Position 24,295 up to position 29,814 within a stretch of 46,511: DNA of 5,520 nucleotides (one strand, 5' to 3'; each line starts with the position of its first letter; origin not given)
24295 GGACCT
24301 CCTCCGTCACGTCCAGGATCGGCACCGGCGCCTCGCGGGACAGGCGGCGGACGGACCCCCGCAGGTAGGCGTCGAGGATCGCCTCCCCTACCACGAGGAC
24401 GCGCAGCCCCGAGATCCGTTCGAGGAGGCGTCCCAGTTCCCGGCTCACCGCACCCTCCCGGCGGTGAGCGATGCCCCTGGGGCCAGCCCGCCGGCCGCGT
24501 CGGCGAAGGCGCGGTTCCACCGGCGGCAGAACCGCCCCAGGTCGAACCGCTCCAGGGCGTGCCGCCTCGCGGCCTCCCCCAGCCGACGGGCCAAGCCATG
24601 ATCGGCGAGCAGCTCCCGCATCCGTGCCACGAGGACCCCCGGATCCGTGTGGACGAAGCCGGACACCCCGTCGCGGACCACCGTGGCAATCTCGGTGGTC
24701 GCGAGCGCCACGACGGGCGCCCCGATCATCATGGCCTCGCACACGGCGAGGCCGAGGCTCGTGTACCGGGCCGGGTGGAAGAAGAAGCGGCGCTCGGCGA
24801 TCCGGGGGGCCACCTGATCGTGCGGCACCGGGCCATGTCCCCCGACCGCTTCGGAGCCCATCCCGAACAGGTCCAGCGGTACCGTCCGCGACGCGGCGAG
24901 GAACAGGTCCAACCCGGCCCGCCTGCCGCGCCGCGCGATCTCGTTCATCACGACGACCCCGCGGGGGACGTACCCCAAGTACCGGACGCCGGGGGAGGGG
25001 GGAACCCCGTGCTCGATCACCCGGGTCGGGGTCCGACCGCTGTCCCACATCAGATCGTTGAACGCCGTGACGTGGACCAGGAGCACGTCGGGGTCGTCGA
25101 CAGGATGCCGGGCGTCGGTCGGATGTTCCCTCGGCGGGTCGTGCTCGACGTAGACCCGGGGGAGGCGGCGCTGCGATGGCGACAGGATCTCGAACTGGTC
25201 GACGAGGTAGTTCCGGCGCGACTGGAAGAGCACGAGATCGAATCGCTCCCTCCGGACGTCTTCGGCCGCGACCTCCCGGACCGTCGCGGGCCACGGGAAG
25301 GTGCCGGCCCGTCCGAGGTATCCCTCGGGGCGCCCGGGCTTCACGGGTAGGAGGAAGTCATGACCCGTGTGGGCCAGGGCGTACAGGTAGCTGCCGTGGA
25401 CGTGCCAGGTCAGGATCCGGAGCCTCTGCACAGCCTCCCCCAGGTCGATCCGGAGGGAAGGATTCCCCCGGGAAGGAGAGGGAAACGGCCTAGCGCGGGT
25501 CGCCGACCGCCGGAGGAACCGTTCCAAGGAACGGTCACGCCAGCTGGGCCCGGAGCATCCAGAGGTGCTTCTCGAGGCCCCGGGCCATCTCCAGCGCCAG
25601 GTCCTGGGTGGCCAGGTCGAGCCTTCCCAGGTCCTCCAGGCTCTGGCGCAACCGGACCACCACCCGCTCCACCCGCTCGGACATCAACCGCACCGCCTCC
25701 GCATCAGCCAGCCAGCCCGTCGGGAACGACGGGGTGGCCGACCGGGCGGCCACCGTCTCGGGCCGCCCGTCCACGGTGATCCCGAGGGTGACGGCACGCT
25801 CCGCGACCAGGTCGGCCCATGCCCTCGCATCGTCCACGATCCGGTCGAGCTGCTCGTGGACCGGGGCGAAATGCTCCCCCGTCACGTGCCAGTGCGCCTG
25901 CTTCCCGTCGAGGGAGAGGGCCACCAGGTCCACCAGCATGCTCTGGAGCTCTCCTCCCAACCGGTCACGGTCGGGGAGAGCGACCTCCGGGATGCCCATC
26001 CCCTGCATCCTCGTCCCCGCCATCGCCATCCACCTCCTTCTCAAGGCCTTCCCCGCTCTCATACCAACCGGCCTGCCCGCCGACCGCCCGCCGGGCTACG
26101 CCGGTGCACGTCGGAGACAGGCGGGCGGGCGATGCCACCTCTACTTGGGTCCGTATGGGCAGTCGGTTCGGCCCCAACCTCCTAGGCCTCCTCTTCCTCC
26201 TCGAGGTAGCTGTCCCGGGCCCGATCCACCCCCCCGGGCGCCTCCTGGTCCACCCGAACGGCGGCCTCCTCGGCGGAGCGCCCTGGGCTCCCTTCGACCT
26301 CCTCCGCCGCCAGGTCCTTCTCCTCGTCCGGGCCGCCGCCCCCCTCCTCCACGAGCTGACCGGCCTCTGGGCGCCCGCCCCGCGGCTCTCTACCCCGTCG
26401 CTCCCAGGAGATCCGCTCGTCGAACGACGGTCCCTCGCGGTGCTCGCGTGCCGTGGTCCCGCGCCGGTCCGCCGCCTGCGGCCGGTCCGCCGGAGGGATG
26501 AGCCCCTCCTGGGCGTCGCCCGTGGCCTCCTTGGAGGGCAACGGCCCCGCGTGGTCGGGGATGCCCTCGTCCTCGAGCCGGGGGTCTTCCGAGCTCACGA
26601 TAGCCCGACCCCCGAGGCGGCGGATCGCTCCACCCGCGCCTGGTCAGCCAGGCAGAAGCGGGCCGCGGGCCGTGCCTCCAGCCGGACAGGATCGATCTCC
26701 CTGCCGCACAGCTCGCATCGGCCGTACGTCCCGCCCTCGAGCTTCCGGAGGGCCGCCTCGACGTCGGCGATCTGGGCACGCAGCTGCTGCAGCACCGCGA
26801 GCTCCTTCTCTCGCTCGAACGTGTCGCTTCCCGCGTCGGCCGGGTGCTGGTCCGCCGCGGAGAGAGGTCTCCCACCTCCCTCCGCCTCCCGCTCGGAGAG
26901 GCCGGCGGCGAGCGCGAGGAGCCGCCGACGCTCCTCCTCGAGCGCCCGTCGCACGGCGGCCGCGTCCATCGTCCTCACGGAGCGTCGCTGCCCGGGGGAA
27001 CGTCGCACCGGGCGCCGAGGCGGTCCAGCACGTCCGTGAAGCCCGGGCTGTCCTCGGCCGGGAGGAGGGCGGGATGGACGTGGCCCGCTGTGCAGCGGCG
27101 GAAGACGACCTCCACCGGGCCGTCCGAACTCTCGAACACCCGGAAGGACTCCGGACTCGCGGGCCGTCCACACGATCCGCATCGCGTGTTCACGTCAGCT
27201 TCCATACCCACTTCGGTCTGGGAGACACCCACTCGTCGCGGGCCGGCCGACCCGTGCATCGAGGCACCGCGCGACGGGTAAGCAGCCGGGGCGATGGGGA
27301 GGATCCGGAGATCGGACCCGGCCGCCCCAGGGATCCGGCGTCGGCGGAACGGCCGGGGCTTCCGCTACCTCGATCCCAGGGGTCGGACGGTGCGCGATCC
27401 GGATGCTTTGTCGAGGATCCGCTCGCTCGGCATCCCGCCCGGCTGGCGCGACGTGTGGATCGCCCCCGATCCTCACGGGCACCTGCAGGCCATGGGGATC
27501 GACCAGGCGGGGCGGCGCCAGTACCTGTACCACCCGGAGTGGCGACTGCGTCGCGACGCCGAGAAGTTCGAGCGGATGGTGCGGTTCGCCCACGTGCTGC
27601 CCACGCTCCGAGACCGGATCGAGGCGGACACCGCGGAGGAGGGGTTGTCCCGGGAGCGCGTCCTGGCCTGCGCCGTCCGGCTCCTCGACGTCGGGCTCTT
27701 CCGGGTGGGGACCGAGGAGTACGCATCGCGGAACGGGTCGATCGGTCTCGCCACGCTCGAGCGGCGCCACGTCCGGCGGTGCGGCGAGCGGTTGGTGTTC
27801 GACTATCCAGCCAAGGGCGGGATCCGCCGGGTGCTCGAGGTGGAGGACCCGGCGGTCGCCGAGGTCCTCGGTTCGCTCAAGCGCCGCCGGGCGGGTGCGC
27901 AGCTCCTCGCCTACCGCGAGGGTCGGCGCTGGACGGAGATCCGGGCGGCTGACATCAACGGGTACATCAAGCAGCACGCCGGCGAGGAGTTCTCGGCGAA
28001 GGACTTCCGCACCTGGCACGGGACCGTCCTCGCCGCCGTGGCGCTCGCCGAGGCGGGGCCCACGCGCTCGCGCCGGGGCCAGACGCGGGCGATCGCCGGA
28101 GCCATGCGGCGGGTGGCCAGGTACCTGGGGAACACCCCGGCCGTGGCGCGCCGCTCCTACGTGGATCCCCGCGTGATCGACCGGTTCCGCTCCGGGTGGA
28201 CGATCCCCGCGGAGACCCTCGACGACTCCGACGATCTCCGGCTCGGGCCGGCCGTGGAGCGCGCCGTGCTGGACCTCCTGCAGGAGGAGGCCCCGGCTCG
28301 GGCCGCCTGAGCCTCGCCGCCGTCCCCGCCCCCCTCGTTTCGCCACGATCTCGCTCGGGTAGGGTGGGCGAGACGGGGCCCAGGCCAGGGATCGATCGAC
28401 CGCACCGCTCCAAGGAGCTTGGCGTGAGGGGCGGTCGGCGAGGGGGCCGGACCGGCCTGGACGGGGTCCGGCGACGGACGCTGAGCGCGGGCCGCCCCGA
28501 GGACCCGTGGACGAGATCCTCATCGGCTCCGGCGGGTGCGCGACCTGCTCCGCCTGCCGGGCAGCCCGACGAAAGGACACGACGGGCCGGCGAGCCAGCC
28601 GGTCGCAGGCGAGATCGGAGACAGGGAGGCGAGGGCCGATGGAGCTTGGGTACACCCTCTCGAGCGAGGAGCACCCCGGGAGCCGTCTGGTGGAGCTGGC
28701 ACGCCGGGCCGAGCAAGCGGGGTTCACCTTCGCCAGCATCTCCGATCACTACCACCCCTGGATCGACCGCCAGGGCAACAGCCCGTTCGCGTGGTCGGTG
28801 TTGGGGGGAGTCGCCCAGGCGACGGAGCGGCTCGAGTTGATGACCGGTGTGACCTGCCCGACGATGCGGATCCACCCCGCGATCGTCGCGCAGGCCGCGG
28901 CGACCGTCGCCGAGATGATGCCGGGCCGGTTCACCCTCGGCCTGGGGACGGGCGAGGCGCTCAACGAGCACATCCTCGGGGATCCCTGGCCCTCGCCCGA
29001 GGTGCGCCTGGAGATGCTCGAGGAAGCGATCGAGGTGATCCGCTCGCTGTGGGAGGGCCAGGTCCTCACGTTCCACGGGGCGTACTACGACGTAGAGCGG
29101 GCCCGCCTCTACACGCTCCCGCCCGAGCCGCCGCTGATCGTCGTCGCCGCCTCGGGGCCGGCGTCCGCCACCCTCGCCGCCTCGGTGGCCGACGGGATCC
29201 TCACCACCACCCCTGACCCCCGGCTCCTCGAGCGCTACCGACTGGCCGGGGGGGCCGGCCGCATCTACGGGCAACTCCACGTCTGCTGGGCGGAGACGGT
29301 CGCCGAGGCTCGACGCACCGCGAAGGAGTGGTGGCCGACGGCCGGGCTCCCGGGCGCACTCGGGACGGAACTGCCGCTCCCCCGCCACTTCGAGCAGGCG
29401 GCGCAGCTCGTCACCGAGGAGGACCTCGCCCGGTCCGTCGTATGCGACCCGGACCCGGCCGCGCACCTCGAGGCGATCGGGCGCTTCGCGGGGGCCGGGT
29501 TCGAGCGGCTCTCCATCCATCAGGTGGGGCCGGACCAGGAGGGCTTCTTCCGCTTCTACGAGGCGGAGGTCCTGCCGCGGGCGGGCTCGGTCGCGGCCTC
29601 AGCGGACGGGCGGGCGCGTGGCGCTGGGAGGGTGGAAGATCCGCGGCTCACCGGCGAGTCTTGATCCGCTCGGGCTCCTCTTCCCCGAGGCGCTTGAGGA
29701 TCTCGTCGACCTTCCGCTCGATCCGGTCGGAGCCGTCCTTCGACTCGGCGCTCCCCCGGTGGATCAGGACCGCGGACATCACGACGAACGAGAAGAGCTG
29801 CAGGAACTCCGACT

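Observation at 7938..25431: Complete ADP-heptose pathway plus three GT9 heptosyltransferase paralogs in an apparently monoderm (actinobacterial) context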

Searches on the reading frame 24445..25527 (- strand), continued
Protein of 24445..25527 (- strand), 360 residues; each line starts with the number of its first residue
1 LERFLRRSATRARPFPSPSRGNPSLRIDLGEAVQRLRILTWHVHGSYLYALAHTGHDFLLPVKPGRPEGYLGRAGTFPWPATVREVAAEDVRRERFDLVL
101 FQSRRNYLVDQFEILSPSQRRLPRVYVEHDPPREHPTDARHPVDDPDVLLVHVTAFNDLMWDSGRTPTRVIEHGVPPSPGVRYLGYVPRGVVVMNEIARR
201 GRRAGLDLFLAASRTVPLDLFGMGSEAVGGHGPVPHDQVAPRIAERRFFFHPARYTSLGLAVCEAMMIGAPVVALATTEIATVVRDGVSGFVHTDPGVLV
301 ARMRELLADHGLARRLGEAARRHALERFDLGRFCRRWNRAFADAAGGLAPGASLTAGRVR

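Call 84: get_annotated_region(hit=H5, flank=12000)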
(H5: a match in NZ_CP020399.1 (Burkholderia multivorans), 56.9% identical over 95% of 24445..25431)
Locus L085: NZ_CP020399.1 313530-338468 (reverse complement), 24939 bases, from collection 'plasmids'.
description: Burkholderia multivorans strain FDAARGOS_246 plasmid unnamed, complete sequence
organism: Burkholderia multivorans (NCBI taxid 87883)
taxonomy: Bacteria; Pseudomonadota; Betaproteobacteria; Burkholderiales; Burkholderiaceae; Burkholderia; Burkholderia multivorans
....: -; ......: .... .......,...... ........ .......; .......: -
typing (MOB-suite, as given by PLSDB): non-mobilizable
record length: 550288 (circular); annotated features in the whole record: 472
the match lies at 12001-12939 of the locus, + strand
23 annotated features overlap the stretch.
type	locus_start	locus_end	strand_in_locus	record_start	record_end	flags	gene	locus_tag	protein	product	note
CDS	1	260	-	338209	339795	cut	-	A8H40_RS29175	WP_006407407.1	ATP-binding protein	-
CDS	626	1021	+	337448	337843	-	-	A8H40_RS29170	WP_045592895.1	hypothetical protein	-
CDS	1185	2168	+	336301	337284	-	-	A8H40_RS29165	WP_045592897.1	BON domain-containing protein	-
CDS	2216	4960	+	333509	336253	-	-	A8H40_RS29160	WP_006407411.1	ABC transporter transmembrane domain-containing protein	GO:0055085 - transmembrane transport [Evidence IEA]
CDS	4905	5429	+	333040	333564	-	-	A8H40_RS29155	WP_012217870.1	hypothetical protein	-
CDS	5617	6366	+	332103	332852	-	-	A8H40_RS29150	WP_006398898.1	SDR family oxidoreductase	-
CDS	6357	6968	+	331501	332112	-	-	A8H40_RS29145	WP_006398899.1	HAD-IIIA family hydrolase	-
CDS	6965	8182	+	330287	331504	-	-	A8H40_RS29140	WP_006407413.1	glycosyltransferase family 9 protein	-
CDS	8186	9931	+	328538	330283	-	-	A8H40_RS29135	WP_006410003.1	carbamoyltransferase C-terminal domain-containing protein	-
CDS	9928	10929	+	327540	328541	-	-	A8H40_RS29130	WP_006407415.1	glycosyltransferase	-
CDS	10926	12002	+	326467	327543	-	-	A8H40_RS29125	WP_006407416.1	glycosyltransferase family 9 protein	-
CDS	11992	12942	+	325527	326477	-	-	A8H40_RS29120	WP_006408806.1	glycosyltransferase family 4 protein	-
CDS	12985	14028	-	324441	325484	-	-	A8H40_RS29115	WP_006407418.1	sigma-54 dependent transcriptional regulator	GO:0006355 - regulation of DNA-templated transcription [Evidence IEA]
CDS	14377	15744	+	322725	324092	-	-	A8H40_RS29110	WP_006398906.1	sigma-54 dependent transcriptional regulator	GO:0006355 - regulation of DNA-templated transcription [Evidence IEA]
CDS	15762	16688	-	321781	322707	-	-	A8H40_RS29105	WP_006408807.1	glycosyltransferase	-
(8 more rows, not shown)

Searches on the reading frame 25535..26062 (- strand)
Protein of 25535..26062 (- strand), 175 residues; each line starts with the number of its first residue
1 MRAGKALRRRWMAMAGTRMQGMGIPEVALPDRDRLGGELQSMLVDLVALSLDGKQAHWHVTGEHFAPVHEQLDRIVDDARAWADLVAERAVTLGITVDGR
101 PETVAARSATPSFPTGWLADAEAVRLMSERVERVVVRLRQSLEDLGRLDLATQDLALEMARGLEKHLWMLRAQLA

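Call 7: search_protein_families(library=pfam, proteins=[window:25535-26062:-], max_evalue=0.01)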
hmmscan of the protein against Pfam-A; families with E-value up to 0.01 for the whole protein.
window:25535-26062:- (175 aa): 1 family
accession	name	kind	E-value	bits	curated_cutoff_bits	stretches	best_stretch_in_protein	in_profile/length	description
PF00210.30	Ferritin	-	1.8e-17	64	24.5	1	39-174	4-136/142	Ferritin-like domain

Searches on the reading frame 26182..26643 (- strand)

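Call 7: search_protein_families(library=pfam, proteins=[window:26182-26643:-], max_evalue=0.01)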
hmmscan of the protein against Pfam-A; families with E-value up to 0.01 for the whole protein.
window:26182-26643:- (153 aa): 1 family
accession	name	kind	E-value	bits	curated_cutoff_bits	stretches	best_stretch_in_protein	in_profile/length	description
PF18970.5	DUF5709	-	8.2e-06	26.6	27.5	1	90-134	3-49/49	Family of unknown function (DUF5709)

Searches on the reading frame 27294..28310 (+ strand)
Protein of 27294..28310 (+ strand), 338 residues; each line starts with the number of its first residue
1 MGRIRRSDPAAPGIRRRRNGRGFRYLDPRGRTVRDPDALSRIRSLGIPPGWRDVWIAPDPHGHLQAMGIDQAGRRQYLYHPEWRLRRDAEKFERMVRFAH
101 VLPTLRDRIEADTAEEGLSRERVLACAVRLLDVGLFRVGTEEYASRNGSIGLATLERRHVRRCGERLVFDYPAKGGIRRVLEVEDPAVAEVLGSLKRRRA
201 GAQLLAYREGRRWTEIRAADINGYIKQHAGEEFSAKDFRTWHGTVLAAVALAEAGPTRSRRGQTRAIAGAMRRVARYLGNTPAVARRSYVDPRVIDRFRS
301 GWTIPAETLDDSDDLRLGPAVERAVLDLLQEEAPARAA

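Call 7: search_protein_families(library=pfam, proteins=[window:27294-28310:+], max_evalue=0.01)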
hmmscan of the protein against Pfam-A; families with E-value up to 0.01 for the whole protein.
window:27294-28310:+ (338 aa): 2 families
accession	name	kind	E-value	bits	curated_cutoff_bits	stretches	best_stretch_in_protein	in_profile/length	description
PF01028.25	Topoisom_I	-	4.4e-30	105.2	23.7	1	83-286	4-201/228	Eukaryotic DNA topoisomerase I, catalytic core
PF21338.2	Top1B_N_bact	-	1.4e-23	82.8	27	1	22-70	1-49/49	Bacterial DNA topoisomerase IB, N-terminal domain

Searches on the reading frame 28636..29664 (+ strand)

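Call 78: search_protein_families(library=pfam, proteins=[window:28636-29664:+], max_evalue=0.0001)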
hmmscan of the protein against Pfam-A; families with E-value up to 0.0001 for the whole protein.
window:28636-29664:+ (342 aa): 1 family
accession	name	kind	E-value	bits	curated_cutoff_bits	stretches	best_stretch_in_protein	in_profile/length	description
PF00296.26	Bac_luciferase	-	3.2e-52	178.3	27.9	1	10-290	17-313/314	Luciferase-like monooxygenase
